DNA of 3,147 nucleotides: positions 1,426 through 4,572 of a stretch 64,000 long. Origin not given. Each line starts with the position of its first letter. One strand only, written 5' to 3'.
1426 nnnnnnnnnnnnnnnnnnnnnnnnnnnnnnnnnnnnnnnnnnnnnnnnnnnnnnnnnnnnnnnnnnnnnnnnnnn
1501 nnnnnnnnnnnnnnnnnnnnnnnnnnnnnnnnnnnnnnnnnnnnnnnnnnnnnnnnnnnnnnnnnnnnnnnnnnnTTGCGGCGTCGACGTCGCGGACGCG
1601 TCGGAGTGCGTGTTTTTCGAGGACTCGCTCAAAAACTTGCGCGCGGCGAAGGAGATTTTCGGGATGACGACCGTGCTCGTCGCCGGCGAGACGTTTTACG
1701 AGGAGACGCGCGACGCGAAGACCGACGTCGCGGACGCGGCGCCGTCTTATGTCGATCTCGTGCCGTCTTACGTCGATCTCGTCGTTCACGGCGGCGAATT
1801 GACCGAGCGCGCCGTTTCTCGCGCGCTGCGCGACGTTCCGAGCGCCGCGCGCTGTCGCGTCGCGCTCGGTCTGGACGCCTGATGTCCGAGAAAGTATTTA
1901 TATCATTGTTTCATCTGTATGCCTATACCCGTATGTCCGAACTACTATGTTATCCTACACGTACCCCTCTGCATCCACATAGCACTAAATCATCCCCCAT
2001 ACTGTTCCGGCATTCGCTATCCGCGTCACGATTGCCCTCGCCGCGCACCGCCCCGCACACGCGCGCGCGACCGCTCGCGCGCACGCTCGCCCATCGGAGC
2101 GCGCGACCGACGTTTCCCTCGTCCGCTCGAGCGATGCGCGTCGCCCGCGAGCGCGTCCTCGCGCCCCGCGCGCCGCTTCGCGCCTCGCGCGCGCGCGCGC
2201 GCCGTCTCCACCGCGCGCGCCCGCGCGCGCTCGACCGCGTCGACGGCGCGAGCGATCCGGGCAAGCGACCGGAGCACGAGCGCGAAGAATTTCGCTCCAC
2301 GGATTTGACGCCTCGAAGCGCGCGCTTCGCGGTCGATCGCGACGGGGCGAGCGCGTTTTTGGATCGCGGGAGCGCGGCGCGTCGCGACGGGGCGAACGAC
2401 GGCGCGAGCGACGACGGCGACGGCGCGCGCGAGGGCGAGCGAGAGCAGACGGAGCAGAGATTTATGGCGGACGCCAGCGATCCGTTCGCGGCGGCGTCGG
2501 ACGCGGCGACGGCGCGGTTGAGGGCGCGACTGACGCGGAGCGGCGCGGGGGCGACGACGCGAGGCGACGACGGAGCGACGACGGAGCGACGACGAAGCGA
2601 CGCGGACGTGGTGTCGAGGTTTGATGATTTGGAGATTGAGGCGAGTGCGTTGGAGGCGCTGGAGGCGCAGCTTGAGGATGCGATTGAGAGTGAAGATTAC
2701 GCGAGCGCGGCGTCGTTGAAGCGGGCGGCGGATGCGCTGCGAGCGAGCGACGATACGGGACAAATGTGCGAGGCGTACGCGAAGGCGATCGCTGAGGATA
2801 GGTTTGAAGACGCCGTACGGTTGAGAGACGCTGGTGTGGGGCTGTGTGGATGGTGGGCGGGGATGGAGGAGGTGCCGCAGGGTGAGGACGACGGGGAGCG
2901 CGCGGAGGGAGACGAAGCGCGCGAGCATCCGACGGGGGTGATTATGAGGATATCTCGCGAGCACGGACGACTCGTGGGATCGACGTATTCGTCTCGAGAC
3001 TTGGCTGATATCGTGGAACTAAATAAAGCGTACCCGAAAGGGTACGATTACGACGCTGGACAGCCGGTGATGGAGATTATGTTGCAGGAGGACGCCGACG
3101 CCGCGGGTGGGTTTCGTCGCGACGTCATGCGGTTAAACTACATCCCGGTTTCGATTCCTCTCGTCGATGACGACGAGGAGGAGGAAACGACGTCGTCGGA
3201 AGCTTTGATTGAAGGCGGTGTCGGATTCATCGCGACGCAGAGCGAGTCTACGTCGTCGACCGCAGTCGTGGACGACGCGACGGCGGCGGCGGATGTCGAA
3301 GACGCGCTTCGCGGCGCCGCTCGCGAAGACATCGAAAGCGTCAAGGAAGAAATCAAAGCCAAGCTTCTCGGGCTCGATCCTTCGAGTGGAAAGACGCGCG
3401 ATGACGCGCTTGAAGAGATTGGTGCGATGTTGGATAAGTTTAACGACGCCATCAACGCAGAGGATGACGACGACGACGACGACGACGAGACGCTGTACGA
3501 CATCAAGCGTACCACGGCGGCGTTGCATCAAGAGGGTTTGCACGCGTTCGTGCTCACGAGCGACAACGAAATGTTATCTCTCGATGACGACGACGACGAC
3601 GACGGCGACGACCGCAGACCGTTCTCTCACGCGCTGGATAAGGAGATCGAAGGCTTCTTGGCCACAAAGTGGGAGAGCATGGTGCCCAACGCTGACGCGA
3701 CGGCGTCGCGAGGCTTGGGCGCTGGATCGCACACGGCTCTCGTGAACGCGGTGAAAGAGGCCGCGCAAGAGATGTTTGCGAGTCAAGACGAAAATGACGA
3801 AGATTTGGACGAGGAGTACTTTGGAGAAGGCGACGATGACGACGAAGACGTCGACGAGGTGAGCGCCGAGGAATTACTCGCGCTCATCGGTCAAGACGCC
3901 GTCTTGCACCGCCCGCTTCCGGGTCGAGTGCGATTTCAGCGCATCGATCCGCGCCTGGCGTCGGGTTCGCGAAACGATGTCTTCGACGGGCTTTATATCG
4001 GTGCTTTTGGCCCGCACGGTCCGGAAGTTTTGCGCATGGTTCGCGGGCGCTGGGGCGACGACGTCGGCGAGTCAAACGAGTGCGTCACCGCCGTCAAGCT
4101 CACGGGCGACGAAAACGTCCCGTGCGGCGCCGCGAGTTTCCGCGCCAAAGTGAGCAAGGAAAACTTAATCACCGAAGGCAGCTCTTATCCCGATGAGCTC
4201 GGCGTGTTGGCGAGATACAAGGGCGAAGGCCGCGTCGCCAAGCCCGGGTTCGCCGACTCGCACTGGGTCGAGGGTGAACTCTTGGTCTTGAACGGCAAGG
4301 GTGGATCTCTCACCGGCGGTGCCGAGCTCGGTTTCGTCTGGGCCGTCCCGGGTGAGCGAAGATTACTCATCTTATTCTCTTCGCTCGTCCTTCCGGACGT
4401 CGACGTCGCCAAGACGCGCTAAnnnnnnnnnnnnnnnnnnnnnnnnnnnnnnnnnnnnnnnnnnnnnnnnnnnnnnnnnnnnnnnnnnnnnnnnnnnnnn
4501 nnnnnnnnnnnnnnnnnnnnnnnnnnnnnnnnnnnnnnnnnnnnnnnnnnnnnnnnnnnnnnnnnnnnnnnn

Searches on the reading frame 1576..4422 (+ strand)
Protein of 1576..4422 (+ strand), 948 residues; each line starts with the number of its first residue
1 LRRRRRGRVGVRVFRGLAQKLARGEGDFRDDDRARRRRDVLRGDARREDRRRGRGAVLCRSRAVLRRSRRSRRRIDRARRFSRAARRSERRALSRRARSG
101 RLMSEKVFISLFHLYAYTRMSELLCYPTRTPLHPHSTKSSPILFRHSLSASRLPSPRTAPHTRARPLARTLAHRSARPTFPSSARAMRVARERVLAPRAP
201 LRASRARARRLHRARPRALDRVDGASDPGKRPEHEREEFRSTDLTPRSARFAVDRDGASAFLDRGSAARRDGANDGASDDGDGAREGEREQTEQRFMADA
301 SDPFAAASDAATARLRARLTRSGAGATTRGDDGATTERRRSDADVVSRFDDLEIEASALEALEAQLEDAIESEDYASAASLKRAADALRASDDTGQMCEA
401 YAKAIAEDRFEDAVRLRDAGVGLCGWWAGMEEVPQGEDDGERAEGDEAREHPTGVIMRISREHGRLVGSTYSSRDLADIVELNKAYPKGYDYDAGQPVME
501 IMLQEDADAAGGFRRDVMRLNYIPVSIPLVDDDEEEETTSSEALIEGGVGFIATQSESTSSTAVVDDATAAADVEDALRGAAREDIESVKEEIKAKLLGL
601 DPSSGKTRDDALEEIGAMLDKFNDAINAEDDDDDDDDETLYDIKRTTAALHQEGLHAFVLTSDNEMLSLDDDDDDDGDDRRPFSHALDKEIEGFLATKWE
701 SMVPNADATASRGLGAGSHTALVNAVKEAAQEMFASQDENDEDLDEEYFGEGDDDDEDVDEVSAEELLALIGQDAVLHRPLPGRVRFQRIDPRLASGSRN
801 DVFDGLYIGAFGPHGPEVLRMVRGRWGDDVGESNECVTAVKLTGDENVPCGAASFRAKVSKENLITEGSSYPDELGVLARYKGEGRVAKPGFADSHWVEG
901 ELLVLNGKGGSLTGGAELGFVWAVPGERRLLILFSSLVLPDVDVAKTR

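Call 75: search_protein_families(library=pfam, proteins=[window:1576-4422:+], max_evalue=0.00001)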
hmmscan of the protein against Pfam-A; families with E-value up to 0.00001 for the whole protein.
window:1576-4422:+ (948 aa): 1 family
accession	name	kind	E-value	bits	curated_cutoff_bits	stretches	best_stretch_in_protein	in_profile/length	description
PF12014.13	Cyclin_D1_bind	-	1.2e-21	78.2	22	1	787-937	1-152/156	Cyclin D1 binding domain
